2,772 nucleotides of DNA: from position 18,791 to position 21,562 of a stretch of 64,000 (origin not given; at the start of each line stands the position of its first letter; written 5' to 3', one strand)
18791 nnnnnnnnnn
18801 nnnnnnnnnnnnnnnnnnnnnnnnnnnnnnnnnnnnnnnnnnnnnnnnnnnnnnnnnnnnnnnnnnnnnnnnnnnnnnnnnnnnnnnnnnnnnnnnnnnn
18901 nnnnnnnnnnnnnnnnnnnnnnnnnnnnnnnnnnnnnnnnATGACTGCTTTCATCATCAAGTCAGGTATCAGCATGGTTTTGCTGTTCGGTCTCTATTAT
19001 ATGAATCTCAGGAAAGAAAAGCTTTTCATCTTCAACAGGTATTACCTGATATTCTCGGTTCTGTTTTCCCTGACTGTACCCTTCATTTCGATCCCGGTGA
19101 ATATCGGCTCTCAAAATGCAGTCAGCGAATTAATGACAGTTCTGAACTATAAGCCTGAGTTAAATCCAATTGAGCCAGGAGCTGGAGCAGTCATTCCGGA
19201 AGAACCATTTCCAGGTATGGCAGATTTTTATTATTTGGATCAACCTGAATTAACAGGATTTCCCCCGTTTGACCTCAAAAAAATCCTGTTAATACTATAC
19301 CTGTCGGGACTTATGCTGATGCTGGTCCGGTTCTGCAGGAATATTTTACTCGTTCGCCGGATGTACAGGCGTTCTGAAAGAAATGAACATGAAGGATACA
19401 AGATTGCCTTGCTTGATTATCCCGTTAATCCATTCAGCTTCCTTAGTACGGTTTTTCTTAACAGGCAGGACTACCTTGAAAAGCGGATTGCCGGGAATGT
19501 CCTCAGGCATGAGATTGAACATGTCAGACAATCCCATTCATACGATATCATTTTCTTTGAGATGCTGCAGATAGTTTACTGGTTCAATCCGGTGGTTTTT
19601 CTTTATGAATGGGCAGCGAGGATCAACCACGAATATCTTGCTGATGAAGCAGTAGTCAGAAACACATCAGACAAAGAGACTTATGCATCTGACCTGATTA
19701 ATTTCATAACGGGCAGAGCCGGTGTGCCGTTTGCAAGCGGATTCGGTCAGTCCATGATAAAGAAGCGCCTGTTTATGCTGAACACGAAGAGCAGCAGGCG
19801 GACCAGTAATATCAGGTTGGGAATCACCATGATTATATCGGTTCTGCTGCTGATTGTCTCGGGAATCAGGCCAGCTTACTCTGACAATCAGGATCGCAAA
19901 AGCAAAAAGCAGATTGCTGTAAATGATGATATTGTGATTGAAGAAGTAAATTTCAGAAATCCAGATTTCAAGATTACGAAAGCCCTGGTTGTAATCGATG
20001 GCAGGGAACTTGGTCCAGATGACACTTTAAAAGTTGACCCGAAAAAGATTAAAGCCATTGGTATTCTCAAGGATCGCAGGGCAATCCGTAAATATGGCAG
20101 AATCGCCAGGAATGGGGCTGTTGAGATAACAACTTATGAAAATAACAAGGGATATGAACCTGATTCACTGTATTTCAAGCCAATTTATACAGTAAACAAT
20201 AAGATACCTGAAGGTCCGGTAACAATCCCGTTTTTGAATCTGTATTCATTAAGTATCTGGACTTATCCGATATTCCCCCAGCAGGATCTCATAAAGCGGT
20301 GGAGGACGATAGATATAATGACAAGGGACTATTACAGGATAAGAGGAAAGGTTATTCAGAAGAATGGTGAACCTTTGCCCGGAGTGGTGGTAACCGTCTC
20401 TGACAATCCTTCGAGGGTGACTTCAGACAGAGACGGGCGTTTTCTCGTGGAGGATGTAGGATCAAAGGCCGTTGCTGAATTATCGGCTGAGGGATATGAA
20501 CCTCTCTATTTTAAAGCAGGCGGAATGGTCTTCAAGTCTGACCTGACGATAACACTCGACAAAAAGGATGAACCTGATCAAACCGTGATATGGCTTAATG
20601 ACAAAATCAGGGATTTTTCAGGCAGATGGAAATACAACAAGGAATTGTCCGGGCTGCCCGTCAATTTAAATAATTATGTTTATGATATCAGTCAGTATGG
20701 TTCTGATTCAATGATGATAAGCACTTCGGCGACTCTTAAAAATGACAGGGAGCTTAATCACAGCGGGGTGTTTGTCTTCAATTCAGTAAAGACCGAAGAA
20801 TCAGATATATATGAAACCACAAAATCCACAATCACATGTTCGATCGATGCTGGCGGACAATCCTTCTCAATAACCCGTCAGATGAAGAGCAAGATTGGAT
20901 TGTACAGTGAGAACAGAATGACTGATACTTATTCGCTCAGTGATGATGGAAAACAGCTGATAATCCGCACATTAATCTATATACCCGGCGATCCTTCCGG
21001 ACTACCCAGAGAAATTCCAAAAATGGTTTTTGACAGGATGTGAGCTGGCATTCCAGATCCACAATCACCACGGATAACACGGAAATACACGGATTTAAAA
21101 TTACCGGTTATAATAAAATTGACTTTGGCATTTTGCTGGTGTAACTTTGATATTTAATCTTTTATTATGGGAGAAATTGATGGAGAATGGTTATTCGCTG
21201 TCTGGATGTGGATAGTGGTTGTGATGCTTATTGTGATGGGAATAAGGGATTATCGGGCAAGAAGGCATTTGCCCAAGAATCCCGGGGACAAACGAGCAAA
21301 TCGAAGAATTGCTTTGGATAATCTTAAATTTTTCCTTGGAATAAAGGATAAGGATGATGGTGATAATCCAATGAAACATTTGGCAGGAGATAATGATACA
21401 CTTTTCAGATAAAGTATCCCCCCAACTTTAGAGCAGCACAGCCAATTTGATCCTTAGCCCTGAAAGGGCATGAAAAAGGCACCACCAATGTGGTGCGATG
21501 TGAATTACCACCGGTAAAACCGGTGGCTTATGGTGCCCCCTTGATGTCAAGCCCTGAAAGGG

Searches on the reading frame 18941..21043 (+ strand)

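Call 15: search_protein_families(library=pfam, proteins=[window:18941-21043:+], max_evalue=0.01)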
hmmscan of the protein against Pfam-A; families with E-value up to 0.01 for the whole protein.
window:18941-21043:+ (700 aa): 4 families
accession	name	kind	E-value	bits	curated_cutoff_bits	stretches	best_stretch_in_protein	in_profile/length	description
PF05569.17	Peptidase_M56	-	6.9e-15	55.4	31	1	185-280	194-296/296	BlaR1 peptidase M56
PF13620.12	CarboxypepD_reg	-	4.7e-08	33.7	32.3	1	467-524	2-64/82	Carboxypeptidase regulatory-like domain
PF13715.12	CarbopepD_reg_2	-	5.7e-06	26.7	32.2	1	467-525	1-61/88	CarboxypepD_reg-like domain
PF25020.1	TTR_TEN1-4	-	0.0041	17.5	27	1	467-501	9-45/86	Teneurin TTR-like domain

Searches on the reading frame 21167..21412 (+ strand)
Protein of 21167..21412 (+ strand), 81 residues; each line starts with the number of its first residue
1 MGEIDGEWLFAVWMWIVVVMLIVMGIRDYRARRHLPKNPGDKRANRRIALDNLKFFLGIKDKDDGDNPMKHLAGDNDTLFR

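Call 15: search_protein_families(library=pfam, proteins=[window:21167-21412:+], max_evalue=0.01)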
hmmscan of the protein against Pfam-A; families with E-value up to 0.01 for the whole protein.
window:21167-21412:+ (81 aa): 0 families

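Call 96: find_homologous_proteins(query=window:21167-21409:+, max_evalue=0.00001)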
Query seq(81 aa) (81 aa): 35 proteins with E <= 0.00001 among 35 candidates.
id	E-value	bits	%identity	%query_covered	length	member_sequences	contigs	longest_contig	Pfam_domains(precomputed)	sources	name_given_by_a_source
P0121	1.6e-46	174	96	100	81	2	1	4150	-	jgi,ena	-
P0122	1.3e-45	171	94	100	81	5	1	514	-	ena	-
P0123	7.1e-43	162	91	100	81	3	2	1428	-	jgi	-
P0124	2.8e-42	160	89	100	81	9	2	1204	-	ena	-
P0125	4.2e-41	156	85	100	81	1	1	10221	-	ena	-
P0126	6.8e-40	152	81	100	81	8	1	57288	-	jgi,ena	jgi:uncharacterized membrane protein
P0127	5.7e-39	149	81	100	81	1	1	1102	-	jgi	-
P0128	6.3e-39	149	84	100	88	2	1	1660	-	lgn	-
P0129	1.0e-38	149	80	100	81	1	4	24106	-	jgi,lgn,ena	jgi:uncharacterized membrane protein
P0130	1.8e-38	148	80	100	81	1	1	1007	-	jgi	jgi:uncharacterized membrane protein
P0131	2.3e-38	148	81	100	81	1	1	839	-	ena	-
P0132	2.6e-37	144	78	100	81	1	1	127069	-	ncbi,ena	-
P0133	1.1e-35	139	89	88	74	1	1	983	-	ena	-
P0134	3.2e-35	137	77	100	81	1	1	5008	-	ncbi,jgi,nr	ncbi:MAG: hypothetical protein MUE74_12780 [Bacteroidales bacterium]|jgi:hypothetical protein|nr:hyp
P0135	1.4e-34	135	73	100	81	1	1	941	-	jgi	-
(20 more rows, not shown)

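Call 97: find_encoding_contigs(protein=P0121, flank=10000, max_places=6)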
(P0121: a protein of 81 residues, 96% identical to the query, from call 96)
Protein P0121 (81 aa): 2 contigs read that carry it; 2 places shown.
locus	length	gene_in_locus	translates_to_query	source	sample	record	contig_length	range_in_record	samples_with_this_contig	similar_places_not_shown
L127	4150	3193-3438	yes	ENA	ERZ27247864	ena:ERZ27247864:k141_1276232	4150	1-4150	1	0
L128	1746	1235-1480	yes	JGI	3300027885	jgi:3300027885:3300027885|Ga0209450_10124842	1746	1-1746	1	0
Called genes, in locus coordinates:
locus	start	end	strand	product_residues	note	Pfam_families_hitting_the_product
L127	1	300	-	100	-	?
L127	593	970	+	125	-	PF03965:Penicillinase_R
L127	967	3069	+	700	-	PF05569:Peptidase_M56, PF13620:CarboxypepD_reg, PF13715:CarbopepD_reg_2 (weak)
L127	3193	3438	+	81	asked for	-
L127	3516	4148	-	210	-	?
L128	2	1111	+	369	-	PF13620:CarboxypepD_reg, PF13715:CarbopepD_reg_2 (weak)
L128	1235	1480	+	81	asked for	-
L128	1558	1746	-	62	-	?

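Call 99: find_encoding_contigs(protein=P0123, flank=10000, max_places=6)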
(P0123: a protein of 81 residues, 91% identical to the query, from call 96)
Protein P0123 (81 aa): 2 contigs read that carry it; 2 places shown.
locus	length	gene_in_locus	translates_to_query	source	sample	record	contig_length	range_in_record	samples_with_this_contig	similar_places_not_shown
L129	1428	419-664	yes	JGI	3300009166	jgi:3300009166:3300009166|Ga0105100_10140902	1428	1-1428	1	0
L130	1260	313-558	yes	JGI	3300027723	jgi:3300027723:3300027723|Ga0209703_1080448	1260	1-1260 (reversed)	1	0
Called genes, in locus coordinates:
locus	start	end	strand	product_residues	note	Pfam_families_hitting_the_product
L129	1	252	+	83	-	?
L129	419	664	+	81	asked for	-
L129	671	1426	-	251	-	?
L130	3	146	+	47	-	?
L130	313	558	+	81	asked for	-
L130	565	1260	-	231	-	?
